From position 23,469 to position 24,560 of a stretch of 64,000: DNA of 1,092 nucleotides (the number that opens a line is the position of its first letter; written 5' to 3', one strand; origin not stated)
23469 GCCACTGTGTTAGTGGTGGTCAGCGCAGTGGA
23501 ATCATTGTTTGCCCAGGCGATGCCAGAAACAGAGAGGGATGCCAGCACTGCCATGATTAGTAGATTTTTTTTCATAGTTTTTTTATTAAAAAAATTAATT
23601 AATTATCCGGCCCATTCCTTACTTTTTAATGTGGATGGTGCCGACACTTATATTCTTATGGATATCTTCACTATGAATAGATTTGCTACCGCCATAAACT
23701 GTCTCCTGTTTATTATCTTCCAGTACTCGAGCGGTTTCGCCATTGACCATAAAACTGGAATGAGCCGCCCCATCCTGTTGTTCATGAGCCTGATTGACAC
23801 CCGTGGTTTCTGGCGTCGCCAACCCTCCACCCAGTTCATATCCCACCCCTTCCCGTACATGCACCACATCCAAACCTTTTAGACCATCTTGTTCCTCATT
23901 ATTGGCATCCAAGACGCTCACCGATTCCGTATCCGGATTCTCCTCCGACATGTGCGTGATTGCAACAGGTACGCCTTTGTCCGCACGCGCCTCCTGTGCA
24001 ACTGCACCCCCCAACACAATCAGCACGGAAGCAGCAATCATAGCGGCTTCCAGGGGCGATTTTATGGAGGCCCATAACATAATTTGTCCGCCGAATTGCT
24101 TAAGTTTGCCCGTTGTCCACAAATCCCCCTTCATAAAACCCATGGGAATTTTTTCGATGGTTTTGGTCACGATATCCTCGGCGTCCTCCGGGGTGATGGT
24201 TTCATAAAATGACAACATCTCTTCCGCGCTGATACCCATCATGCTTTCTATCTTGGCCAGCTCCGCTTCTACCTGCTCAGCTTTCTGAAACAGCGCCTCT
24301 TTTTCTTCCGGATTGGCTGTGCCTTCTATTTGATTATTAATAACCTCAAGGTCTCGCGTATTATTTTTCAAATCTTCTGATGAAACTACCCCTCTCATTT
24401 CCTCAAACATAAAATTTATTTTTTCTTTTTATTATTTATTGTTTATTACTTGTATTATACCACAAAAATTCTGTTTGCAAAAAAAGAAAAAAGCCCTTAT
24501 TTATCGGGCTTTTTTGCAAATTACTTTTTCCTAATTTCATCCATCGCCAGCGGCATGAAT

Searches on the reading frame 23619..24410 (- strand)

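Call 67: search_protein_families(library=pfam, proteins=[window:23619-24410:-], max_evalue=0.00001)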
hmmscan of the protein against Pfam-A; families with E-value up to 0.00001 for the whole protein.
window:23619-24410:- (263 aa): 1 family
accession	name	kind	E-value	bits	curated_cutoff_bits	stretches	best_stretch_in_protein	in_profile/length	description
PF19962.4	EAD9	-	2.3e-06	27.7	25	1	12-56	13-57/62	Effector-associated domain 9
